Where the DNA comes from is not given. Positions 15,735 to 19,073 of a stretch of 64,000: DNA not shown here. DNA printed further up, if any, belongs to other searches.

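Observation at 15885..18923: RND transporter lacking the canonical proton-relay residues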

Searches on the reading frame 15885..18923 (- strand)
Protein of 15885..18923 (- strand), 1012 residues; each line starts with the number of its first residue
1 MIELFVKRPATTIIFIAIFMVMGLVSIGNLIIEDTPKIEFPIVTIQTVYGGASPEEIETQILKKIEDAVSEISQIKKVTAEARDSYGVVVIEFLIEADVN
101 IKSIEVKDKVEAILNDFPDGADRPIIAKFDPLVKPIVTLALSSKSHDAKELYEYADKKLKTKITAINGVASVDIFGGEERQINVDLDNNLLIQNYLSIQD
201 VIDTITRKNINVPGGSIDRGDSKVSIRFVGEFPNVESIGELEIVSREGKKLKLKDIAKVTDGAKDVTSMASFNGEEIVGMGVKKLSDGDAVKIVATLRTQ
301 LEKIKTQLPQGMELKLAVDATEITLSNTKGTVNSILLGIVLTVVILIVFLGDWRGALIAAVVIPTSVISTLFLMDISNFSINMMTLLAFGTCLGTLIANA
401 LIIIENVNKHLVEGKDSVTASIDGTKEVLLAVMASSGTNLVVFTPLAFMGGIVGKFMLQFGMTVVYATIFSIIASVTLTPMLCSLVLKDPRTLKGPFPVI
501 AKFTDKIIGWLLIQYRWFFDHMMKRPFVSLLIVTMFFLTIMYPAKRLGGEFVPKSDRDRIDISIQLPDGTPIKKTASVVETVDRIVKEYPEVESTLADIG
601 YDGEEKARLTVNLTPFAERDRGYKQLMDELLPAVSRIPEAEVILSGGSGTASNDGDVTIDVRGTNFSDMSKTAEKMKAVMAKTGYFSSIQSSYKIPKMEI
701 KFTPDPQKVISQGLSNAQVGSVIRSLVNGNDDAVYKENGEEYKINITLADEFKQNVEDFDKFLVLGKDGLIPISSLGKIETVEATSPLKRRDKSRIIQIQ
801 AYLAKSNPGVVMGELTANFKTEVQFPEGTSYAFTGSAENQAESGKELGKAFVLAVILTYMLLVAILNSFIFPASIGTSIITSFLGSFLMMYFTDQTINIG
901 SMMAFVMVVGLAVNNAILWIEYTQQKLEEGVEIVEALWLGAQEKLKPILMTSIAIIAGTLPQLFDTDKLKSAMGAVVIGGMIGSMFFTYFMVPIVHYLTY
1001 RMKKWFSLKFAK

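Call 5: search_protein_families(library=pfam, proteins=[window:15885-18923:-])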
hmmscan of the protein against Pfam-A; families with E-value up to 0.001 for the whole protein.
window:15885-18923:- (1012 aa): 2 families
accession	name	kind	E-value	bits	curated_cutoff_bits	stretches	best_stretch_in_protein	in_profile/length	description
PF00873.25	ACR_tran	-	7.7e-212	706.3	28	1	1-998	1-1019/1021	AcrB/AcrD/AcrF family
PF03176.21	MMPL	-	4.1e-06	26.4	20.5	1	332-486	156-302/333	MMPL family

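Call 6: search_protein_families(library=ncbifam, proteins=[window:15885-18923:-])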
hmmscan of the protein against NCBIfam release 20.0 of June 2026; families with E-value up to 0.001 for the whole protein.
window:15885-18923:- (1012 aa): 13 families
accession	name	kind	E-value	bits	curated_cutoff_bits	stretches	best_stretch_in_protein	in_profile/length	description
NF033617.1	RND_permease_2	subfamily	3.5e-188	627.8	1250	1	3-998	2-1006/1009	multidrug efflux RND transporter permease subunit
NF000282.2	RND_permease_1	subfamily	4.7e-151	504.8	1250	1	4-998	3-1026/1029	multidrug efflux RND transporter permease subunit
TIGR00915.1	2A0602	subfamily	6.3e-129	431.6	940.35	1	1-999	1-1028/1050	efflux RND transporter permease subunit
NF007905.0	PRK10614.1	equivalog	7e-113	378.2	1774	1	3-1008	5-1017/1025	multidrug efflux RND transporter permease subunit MdtC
NF007133.0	PRK09579.1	equivalog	2.2e-109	366.5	1763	1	3-1001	5-1004/1017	multidrug efflux RND transporter permease subunit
NF007798.0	PRK10503.1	equivalog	5.5e-107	358.6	1584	1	4-1010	15-1033/1040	MdtB/MuxB family multidrug efflux RND transporter permease subunit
TIGR00914.1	2A0601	subfamily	3.5e-103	346.2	701.45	2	13-600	17-611/1051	CusA/CzcA family heavy metal efflux RND transporter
NF007842.1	PRK10555.1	equivalog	5.6e-91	305.9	1854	1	1-1001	1-1028/1036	multidrug efflux RND transporter permease AcrD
NF000037.1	RND_perm_OqxB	exception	7.8e-86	288.8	2200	1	4-1001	6-1035/1050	multidrug efflux RND transporter permease subunit OqxB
NF007131.0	PRK09577.1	equivalog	1.8e-83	280.9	1768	1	1-1001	1-1024/1045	multidrug efflux RND transporter permease subunit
NF011706.2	PRK15127.1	equivalog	3.5e-76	257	2150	1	1-999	1-1029/1049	multidrug efflux RND transporter permease subunit AcrB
TIGR00916.1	2A0604s01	subfamily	9.5e-10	38.5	148.6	2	327-472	86-231/231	SecD/SecF family protein translocase subunit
TIGR00921.1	2A067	subfamily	4e-05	21.9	351.9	0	822-999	165-346/733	hydrophobe/amphiphile efflux-3 (HAE3) family transporter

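Call 7: search_solved_structures(query=window:15885-18923:-, show_alignments=2)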
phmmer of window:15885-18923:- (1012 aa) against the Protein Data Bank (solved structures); distinct sequences matched with E-value up to 0.001: 83 (the best 60 are shown).
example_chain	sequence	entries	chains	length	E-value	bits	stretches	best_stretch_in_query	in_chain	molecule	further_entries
9lyq_B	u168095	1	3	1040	7e-100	339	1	4-1012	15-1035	Multidrug resistance protein MdtB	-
8zxs_A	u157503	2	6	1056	4.8e-93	316.4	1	4-1001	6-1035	Efflux pump membrane transporter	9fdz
7cz9_A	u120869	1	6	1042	5.8e-93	316.1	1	4-1001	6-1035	Efflux pump membrane transporter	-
5t0o_A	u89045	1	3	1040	1.9e-89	304.5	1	3-1009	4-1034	CmeB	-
5lq3_A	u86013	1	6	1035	2.9e-89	303.9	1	3-1008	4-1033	CmeB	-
8f3e_A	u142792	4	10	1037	1e-85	292.1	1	2-1001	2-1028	Efflux pump membrane transporter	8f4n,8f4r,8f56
7wlv_A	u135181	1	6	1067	6.2e-83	282.9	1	3-997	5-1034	Efflux pump membrane transporter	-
8yr0_A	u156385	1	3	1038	4.6e-82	280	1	3-998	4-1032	Cation/multidrug efflux pump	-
8gjj_B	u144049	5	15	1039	3.5e-81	277.1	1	3-1009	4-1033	Efflux pump membrane transporter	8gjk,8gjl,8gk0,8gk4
7m4p_A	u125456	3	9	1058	2e-80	274.6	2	1-600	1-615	Efflux pump membrane transporter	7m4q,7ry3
6ows_A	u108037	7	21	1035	6.5e-80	272.9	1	2-1009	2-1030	Efflux pump membrane transporter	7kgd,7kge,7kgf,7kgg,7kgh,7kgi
7b8p_A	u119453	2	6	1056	6.9e-80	272.8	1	2-1009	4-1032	Efflux pump membrane transporter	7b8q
8ffk_A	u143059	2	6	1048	8.6e-80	272.5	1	3-1000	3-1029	Efflux pump membrane transporter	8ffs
8p1i_A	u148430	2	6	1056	9.3e-80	272.4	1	3-1000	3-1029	Efflux pump membrane transporter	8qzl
2hqc_A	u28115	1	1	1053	2.5e-79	271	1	3-999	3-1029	Acriflavine resistance protein B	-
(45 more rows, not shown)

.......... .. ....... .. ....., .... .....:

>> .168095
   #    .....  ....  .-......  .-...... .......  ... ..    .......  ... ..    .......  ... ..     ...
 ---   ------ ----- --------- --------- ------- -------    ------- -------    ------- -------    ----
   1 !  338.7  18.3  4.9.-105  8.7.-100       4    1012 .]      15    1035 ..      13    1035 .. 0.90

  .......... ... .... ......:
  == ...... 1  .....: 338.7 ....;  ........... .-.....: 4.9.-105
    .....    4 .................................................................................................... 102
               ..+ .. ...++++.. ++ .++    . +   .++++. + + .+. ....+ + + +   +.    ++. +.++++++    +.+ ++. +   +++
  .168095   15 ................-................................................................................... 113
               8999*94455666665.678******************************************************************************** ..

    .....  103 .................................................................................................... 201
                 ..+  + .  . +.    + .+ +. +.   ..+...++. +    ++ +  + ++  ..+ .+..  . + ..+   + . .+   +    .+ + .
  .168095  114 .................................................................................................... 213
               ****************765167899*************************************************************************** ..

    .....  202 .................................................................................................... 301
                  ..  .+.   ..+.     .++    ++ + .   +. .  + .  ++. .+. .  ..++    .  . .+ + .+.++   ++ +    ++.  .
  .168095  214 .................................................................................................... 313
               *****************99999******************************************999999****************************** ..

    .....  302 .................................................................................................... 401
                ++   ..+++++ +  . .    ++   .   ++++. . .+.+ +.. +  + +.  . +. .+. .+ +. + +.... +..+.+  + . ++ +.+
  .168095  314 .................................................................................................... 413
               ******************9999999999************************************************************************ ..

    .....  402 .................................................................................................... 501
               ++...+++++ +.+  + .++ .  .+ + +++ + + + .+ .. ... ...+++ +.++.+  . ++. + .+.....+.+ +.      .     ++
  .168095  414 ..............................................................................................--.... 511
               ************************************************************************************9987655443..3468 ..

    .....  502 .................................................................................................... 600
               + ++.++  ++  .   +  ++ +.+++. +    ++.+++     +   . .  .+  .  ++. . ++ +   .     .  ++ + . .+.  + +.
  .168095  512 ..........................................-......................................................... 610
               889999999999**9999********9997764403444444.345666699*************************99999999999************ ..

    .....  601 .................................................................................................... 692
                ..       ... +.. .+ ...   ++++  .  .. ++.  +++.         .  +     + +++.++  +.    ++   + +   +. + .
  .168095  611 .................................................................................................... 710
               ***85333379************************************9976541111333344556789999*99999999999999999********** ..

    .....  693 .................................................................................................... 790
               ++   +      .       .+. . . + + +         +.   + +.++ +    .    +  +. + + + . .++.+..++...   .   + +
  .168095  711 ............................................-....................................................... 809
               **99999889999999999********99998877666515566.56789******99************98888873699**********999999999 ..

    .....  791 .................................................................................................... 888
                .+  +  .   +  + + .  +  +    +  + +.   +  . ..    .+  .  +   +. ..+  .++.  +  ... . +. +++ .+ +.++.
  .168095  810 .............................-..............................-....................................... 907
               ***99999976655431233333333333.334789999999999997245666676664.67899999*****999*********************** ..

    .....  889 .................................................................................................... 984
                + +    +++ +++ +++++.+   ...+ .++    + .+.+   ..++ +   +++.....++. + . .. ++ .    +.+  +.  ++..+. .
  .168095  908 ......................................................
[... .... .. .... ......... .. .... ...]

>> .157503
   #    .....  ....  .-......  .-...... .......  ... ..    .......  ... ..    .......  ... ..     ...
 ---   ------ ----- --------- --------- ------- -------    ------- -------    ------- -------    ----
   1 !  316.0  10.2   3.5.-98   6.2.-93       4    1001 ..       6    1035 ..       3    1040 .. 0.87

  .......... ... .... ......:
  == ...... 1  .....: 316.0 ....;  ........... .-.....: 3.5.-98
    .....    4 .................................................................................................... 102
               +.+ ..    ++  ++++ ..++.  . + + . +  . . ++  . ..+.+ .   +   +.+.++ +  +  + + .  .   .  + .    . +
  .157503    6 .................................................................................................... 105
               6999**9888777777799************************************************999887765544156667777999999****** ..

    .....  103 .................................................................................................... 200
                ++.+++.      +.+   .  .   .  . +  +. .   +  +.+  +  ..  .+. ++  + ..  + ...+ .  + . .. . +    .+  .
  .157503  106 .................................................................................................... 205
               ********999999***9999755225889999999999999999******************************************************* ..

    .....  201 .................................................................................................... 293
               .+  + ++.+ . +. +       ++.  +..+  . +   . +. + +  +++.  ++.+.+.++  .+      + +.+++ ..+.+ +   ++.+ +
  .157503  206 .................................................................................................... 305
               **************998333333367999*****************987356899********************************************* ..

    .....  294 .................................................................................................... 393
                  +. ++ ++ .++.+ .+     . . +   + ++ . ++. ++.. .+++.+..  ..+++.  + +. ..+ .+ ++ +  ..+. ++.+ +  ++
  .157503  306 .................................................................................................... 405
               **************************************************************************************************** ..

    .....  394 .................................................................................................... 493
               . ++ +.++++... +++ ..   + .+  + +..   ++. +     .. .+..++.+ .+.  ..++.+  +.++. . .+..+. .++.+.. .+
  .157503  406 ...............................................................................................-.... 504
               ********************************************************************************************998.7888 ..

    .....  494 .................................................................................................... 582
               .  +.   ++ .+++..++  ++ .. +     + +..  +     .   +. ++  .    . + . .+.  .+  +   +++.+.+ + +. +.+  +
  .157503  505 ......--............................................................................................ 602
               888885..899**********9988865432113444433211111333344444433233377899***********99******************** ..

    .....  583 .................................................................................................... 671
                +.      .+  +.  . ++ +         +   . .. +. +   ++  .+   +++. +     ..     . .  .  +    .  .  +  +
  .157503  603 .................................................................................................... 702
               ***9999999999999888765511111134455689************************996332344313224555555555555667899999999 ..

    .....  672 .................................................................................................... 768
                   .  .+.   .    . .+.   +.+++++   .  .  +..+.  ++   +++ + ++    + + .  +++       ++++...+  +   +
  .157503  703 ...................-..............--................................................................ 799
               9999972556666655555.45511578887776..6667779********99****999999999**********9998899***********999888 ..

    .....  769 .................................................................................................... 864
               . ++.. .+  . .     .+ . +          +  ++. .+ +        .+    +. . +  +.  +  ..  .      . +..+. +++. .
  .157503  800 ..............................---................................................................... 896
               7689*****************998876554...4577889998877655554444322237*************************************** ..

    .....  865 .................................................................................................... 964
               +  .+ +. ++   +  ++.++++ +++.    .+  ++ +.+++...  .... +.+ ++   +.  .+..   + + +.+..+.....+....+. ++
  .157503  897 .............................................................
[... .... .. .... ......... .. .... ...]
